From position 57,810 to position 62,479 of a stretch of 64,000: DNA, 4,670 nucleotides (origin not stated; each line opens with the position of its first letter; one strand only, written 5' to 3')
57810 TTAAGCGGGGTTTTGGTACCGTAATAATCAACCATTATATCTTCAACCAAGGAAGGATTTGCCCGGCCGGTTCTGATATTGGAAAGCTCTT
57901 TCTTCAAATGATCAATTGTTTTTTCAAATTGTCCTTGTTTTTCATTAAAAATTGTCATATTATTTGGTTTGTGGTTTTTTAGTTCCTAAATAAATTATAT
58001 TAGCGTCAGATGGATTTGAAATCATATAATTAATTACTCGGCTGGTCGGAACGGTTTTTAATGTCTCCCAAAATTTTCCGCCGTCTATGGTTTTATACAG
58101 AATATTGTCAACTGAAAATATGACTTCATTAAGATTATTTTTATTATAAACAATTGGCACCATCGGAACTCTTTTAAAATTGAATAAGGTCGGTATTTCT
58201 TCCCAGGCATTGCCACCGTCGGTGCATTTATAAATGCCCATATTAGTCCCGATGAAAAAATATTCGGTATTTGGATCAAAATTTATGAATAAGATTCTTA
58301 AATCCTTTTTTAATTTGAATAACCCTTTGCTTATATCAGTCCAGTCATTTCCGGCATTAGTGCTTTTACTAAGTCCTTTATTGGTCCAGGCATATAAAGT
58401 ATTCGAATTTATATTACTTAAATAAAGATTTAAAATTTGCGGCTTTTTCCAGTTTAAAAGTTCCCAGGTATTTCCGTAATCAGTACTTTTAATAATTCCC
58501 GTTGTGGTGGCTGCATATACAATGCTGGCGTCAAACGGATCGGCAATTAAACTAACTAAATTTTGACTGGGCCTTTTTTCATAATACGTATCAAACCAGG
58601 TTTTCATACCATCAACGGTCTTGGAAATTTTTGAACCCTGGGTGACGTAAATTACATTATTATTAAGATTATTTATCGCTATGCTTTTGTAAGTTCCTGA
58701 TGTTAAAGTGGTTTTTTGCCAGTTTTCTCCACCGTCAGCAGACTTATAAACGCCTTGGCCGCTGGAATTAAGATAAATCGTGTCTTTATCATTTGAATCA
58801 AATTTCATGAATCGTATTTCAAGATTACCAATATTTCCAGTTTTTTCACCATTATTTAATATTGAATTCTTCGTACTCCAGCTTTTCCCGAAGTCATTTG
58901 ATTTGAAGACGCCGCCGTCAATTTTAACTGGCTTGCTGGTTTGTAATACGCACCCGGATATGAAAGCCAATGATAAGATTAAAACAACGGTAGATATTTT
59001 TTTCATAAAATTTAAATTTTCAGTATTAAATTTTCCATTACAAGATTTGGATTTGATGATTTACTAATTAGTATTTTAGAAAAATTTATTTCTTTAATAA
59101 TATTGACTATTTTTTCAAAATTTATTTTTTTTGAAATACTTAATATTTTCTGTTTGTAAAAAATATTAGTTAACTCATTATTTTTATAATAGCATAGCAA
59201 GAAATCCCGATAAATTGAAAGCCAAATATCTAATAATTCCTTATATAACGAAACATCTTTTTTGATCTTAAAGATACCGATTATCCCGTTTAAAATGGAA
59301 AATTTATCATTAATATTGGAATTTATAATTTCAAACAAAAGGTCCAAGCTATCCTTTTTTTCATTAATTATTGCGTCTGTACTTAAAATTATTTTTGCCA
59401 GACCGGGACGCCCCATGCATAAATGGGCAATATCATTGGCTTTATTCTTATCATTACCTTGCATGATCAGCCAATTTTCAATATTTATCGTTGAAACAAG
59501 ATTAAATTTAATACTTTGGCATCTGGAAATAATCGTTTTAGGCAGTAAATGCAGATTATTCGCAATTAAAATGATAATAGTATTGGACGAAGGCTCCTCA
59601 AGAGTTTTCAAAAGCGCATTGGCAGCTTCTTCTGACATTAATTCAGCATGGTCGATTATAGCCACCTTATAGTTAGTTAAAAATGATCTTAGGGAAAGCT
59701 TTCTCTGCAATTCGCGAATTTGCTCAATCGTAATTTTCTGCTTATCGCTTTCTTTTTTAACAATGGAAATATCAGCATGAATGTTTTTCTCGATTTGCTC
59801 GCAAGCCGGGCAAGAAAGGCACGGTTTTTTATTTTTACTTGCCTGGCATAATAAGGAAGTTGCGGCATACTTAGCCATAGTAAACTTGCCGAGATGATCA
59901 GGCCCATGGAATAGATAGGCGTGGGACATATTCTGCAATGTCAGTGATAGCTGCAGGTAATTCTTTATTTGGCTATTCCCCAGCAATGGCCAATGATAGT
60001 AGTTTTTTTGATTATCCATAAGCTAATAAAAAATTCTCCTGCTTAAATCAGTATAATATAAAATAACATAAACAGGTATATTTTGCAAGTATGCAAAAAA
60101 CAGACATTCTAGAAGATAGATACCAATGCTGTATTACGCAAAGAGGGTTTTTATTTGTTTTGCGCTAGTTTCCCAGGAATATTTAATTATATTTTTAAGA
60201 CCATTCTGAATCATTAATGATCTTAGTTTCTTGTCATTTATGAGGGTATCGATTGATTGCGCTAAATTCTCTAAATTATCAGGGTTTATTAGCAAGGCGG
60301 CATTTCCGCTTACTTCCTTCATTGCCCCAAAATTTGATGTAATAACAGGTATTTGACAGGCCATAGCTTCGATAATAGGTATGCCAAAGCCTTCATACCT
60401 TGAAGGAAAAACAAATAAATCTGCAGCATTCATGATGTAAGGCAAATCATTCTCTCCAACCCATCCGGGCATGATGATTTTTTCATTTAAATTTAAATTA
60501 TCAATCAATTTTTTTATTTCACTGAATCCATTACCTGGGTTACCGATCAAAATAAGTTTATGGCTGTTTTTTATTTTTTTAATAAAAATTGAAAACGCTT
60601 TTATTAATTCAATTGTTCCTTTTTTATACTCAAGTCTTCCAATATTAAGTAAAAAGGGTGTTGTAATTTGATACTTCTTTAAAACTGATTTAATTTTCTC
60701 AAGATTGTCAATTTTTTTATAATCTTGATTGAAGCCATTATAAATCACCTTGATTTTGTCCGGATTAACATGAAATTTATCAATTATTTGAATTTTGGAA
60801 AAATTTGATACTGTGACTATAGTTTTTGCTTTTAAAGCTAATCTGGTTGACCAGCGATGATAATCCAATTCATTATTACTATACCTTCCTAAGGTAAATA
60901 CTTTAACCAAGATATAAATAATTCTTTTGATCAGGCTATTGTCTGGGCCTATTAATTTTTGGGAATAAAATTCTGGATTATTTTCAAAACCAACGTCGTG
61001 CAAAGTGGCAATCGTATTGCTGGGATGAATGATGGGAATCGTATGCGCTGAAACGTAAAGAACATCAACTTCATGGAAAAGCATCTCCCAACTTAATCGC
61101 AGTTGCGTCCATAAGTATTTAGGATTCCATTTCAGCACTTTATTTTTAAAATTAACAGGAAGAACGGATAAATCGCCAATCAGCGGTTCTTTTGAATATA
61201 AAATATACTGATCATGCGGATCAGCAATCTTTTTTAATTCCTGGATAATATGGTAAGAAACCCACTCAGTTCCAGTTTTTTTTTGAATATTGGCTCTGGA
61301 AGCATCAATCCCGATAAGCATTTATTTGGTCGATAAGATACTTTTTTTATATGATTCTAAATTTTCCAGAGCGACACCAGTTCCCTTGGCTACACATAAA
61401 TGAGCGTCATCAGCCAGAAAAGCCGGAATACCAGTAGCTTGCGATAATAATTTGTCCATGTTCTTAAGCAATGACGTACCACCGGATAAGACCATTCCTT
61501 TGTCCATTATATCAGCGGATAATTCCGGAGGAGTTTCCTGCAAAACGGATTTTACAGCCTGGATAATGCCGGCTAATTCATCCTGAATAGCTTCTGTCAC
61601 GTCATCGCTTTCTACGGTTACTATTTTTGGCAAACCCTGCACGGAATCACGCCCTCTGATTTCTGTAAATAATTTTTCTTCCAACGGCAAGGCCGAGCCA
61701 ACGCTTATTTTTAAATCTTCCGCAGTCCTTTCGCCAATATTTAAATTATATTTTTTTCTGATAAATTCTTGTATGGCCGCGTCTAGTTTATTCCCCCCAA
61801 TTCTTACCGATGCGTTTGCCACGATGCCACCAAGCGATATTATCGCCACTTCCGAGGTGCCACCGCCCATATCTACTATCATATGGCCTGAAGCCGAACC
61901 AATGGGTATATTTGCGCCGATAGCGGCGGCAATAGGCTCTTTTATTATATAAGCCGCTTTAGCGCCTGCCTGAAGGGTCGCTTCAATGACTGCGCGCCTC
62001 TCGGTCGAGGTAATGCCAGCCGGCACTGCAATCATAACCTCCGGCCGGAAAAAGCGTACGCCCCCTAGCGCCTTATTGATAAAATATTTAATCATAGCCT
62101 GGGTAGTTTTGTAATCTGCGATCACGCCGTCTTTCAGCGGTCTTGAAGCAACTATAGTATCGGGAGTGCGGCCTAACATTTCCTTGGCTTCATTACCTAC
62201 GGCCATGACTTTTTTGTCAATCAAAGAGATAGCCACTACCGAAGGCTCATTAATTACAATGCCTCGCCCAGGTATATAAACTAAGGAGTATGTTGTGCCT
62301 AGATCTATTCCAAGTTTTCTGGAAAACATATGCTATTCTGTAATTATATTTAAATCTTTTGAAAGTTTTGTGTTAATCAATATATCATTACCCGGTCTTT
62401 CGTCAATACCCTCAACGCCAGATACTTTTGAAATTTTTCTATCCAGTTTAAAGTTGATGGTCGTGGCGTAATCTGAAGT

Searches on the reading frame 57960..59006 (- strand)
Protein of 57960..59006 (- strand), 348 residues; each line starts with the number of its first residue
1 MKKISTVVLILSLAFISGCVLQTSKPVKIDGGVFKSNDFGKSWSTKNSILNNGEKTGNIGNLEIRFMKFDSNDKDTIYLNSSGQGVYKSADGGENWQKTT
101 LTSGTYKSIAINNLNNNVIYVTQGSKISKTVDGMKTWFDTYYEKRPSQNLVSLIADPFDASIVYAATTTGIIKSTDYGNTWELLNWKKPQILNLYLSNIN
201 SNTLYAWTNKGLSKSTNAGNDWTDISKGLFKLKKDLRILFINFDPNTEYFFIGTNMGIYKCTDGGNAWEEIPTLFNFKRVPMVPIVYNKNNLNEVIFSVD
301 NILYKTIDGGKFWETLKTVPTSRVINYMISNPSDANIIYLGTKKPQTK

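Call 89: search_protein_families(library=pfam, max_evalue=0.0001, proteins=[window:57960-59006:-])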
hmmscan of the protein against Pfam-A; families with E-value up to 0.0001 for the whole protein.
window:57960-59006:- (348 aa): 2 families
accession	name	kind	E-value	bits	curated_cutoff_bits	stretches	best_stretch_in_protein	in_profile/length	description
PF15902.12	Sortilin-Vps10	-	1.1e-16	61.1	33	3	213-319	4-115/446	Sortilin, neurotensin receptor 3,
PF14870.12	PSII_BNR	-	6.3e-10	39.2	27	0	231-317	13-98/303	Photosynthesis system II assembly factor YCF48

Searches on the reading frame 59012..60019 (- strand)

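Call 89: search_protein_families(library=pfam, max_evalue=0.0001, proteins=[window:59012-60019:-])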
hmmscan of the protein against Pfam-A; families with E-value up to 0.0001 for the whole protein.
window:59012-60019:- (335 aa): 2 families
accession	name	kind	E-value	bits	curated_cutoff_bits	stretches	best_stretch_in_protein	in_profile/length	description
PF13177.12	DNA_pol3_delta2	-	1.7e-50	171.6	27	1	15-173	2-158/161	DNA polymerase III, delta subunit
PF00004.35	AAA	-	5e-07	30.7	21.2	1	35-170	1-126/131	ATPase family associated with various cellular activities (AAA)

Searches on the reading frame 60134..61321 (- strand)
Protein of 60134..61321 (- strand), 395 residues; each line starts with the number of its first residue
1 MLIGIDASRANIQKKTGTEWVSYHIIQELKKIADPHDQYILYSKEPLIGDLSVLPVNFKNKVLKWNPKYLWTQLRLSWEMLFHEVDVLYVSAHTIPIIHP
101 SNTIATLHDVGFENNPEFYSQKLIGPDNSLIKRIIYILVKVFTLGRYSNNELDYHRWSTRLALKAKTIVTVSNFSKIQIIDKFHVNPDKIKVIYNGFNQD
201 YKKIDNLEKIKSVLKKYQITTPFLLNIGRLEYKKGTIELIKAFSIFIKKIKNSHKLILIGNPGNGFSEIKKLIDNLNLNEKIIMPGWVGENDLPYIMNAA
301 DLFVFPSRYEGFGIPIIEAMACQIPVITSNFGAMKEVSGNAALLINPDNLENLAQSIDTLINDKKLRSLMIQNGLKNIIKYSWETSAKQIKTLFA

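Call 89: search_protein_families(library=pfam, max_evalue=0.0001, proteins=[window:60134-61321:-])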
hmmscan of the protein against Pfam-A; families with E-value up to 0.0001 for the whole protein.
window:60134-61321:- (395 aa): 6 families
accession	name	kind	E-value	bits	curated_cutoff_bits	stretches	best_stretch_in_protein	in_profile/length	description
PF00534.26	Glycos_transf_1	-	1.9e-40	138.7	26.4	1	220-375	14-170/172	Glycosyl transferases group 1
PF13692.12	Glyco_trans_1_4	-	2.1e-31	109.5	27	1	223-363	3-142/142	Glycosyl transferases group 1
PF20706.3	GT4-conflict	-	2.1e-09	37.3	26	1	156-330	138-312/385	Family 4 Glycosyltransferase in conflict systems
PF13439.12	Glyco_transf_4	-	3.5e-09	37.4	28.5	1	17-199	3-168/170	Glycosyltransferase Family 4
PF00982.27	Glyco_transf_20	-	2.7e-06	26.8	32.5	0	295-384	367-461/473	Glycosyltransferase family 20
PF13524.12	Glyco_trans_1_2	-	2.4e-05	24.7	25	1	255-390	16-142/144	Glycosyl transferase-like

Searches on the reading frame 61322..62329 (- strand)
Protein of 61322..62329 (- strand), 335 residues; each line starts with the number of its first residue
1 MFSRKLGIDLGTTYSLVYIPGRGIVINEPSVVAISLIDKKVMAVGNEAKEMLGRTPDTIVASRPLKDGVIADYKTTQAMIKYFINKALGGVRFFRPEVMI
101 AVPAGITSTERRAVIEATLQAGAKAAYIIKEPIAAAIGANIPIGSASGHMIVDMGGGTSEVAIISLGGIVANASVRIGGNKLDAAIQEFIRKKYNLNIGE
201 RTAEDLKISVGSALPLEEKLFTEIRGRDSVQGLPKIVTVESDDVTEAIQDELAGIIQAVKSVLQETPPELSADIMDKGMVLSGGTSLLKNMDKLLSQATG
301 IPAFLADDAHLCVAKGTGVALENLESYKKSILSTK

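Call 89: search_protein_families(library=pfam, max_evalue=0.0001, proteins=[window:61322-62329:-])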
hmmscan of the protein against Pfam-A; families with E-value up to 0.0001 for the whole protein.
window:61322-62329:- (335 aa): 4 families
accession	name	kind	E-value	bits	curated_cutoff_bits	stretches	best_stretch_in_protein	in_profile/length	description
PF06723.19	MreB_Mbl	-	2.1e-132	441.4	27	1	4-328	2-326/327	MreB/Mbl protein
PF00012.26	HSP70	-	1e-12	47.5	20.6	1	97-200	135-244/599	Hsp70 protein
PF00022.25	Actin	-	7.9e-12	44.9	27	1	43-193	47-190/410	Actin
PF14450.12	FtsA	-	2.8e-11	44.3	31.8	1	151-305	2-109/127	Cell division protein FtsA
